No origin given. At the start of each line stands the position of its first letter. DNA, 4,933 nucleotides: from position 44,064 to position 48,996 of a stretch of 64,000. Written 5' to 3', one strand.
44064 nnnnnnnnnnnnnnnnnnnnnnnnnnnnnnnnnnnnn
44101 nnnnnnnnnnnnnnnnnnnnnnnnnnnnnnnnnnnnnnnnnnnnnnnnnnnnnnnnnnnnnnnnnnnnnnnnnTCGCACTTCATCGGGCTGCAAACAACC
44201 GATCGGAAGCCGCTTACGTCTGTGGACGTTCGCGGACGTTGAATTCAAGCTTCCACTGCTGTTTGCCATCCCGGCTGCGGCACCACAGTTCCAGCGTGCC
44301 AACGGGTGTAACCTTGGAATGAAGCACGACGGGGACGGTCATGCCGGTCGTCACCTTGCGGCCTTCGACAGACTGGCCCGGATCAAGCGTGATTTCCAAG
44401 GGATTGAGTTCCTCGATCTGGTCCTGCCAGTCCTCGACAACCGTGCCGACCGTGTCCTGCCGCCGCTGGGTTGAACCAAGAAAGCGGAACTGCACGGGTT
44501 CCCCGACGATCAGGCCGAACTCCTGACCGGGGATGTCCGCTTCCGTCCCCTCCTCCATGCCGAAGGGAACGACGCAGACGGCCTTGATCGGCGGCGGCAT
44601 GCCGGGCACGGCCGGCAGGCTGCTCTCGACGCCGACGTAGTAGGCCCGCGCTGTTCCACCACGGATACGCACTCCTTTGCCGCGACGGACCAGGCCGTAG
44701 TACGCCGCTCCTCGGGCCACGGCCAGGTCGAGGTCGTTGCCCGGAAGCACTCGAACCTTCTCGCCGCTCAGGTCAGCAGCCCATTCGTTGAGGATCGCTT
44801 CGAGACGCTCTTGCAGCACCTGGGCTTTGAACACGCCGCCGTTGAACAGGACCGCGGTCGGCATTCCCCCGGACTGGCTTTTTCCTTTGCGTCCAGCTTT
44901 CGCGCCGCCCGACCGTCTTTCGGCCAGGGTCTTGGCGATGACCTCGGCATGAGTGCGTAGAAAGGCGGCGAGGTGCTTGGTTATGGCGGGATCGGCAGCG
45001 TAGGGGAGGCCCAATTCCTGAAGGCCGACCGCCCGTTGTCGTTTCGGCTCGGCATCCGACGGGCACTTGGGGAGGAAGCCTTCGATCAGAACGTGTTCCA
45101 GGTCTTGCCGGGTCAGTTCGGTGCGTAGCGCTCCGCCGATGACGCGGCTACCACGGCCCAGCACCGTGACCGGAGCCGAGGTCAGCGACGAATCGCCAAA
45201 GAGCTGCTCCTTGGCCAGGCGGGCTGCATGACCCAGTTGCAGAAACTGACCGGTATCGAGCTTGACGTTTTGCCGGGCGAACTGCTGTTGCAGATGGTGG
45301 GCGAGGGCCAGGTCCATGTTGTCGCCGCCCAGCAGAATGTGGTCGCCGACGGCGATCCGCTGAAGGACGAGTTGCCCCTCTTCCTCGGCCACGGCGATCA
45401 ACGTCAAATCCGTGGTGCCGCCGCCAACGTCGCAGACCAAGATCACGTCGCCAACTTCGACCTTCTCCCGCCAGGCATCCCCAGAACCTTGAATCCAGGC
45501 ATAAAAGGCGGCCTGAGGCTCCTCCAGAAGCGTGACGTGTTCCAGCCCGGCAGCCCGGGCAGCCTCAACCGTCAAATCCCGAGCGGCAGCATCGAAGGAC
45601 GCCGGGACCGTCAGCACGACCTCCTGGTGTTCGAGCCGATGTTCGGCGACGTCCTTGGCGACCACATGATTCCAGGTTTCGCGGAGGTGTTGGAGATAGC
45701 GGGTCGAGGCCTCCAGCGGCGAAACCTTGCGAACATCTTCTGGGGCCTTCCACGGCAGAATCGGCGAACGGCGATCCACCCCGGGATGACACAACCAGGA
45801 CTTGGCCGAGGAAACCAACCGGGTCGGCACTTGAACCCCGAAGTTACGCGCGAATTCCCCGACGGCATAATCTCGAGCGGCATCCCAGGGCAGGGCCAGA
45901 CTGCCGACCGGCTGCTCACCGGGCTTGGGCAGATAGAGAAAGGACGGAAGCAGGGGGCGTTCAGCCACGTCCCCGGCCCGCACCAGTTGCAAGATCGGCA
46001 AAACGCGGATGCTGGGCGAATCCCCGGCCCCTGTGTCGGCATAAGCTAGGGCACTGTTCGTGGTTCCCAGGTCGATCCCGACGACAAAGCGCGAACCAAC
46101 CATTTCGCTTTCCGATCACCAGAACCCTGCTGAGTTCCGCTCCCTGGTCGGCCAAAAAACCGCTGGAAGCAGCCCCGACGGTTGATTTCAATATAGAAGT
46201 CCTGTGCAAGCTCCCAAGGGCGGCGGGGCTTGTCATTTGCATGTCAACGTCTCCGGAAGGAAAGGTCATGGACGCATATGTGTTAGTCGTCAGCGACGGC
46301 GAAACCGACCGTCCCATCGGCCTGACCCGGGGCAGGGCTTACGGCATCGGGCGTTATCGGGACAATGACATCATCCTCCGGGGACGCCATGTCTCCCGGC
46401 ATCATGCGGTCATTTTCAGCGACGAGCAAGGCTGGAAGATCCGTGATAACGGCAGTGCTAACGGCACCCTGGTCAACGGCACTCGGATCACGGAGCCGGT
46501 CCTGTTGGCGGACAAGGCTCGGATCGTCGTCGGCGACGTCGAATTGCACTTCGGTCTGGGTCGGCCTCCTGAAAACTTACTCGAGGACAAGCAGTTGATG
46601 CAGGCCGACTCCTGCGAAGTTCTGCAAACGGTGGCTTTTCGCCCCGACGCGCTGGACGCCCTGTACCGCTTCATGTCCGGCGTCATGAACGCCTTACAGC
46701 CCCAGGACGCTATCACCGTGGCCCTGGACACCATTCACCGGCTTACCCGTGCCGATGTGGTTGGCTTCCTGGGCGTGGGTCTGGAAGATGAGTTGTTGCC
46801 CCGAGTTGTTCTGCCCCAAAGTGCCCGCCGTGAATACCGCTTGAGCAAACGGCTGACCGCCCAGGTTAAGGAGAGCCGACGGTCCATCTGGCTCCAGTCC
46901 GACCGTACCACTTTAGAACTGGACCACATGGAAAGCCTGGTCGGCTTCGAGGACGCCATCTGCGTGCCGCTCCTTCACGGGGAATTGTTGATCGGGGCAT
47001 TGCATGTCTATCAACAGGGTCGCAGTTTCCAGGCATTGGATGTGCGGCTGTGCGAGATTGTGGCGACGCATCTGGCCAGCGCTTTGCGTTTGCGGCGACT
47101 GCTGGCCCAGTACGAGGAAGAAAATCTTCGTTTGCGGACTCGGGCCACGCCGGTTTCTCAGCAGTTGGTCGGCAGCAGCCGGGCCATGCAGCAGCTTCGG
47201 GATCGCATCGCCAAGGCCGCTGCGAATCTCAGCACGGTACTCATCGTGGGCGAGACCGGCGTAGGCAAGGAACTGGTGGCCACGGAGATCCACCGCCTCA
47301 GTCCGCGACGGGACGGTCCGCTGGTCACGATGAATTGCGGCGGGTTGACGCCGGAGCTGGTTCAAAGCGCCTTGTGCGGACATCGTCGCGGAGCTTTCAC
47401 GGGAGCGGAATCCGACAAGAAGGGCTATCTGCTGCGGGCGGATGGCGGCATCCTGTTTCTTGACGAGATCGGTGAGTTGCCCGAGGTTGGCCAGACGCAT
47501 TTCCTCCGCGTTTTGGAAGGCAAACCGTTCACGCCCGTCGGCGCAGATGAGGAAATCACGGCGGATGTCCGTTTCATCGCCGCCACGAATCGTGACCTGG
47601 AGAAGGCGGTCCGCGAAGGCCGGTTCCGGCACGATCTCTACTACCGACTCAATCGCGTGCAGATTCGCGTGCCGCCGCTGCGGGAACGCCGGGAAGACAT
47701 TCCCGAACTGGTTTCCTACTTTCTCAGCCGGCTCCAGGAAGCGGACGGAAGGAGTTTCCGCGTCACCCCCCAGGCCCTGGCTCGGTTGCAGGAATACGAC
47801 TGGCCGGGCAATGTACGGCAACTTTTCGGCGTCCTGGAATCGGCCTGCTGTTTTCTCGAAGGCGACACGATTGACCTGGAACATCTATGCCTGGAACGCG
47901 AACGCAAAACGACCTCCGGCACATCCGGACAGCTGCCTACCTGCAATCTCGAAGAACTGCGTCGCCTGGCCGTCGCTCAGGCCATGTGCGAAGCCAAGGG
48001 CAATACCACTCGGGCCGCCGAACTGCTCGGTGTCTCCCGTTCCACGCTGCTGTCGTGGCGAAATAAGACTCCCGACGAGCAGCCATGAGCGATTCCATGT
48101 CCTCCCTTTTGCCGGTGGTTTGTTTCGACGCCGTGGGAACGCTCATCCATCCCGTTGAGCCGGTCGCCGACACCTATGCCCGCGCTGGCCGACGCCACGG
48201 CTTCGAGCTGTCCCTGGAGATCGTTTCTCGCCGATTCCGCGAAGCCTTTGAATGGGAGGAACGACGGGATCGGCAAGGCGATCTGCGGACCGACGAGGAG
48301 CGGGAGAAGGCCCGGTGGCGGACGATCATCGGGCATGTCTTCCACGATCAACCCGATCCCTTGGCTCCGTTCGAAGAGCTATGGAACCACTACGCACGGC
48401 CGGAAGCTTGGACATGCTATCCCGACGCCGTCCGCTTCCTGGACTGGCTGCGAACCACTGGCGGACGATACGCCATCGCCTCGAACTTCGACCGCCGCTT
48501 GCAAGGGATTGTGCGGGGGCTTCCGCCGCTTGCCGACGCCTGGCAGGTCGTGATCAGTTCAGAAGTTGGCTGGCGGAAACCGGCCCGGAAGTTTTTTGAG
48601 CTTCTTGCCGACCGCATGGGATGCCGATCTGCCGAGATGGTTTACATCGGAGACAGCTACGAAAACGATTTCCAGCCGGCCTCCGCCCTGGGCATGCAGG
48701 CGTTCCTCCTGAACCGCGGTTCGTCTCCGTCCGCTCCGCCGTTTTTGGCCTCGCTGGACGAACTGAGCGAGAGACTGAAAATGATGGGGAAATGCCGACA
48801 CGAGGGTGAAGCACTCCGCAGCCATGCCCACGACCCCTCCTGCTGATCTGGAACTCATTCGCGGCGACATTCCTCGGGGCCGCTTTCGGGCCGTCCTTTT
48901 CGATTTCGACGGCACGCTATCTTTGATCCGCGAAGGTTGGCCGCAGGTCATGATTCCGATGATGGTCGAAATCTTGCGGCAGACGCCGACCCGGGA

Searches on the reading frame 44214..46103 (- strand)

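Call 89: search_protein_families(library=pfam, proteins=[window:44214-46103:-], max_evalue=0.00001)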
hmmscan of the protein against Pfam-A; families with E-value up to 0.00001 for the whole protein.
window:44214-46103:- (629 aa): 2 families
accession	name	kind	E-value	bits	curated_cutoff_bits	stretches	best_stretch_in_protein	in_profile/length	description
PF00012.26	HSP70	-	4.8e-23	81.7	20.6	1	111-338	80-301/599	Hsp70 protein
PF06723.19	MreB_Mbl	-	8.4e-11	41.7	27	1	118-275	51-192/327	MreB/Mbl protein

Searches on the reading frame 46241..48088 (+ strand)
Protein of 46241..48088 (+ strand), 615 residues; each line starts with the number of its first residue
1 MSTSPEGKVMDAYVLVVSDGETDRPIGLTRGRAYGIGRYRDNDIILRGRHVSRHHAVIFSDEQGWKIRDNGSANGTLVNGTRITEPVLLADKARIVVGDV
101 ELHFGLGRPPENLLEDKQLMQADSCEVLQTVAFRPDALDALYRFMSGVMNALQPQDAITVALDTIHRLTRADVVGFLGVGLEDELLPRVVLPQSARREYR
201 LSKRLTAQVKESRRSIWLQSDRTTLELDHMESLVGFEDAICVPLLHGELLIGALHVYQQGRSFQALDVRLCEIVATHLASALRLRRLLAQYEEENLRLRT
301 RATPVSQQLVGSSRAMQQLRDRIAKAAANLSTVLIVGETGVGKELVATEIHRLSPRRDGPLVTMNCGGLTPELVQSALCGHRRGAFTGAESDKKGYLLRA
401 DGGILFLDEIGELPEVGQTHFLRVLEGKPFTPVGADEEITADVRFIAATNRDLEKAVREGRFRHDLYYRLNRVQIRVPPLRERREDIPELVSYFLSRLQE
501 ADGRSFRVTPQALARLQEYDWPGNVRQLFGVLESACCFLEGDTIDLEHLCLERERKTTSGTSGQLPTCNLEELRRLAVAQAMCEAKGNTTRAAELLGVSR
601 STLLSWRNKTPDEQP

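Call 89: search_protein_families(library=pfam, proteins=[window:46241-48088:+], max_evalue=0.00001)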
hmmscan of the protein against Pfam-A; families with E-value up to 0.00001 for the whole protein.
window:46241-48088:+ (615 aa): 11 families
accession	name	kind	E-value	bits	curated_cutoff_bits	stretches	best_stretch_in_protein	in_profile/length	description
PF00158.32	Sigma54_activat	-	3.4e-62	209.5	20.2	1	309-475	1-167/168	Sigma-54 interaction domain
PF25601.1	AAA_lid_14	-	1.3e-22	79.8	27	1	481-560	1-81/87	AAA+ ATPase lid domain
PF14532.12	Sigma54_activ_2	-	4.4e-21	76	25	1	310-480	1-138/138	Sigma-54 interaction domain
PF00498.31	FHA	-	4.5e-19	69.1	20.7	1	35-98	2-67/67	FHA domain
PF16697.10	Yop-YscD_cpl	-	1.4e-13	51.3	33.2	1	31-104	16-90/94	Inner membrane component of T3SS, cytoplasmic domain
PF13185.12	GAF_2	-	3.8e-09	37.3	28.6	1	153-282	3-135/136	GAF domain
PF01590.32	GAF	-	2.9e-08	34.8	22.4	1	154-282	2-133/133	GAF domain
PF00004.35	AAA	-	2e-06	28.7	21.2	1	333-467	1-128/131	ATPase family associated with various cellular activities (AAA)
PF07728.20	AAA_5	-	2.8e-06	27.8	22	1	333-451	2-123/139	AAA domain (dynein-related subfamily)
PF02954.25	HTH_8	-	7.2e-06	26.1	22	0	579-603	11-35/42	Bacterial regulatory protein, Fis family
PF13492.12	GAF_3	-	7.5e-06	26.8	27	0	161-282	9-127/129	GAF domain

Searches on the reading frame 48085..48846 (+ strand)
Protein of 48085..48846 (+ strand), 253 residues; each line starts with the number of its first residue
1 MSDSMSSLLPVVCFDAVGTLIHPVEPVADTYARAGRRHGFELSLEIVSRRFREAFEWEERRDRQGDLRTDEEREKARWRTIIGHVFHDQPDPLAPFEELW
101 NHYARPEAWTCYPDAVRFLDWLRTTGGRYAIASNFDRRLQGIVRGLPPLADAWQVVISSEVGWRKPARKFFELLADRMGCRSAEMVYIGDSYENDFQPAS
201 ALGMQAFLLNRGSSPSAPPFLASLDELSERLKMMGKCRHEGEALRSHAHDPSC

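Call 89: search_protein_families(library=pfam, proteins=[window:48085-48846:+], max_evalue=0.00001)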
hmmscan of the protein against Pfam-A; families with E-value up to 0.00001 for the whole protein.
window:48085-48846:+ (253 aa): 3 families
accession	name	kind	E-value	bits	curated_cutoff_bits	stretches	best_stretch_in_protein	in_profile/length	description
PF00702.32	Hydrolase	-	1.3e-13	52.3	26.4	1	11-203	3-191/191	haloacid dehalogenase-like hydrolase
PF13419.12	HAD_2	-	1e-09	39.2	23.8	1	93-207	62-176/178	Haloacid dehalogenase-like hydrolase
PF13242.12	Hydrolase_like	-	1.6e-08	34.7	22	1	163-214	2-53/75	HAD-hyrolase-like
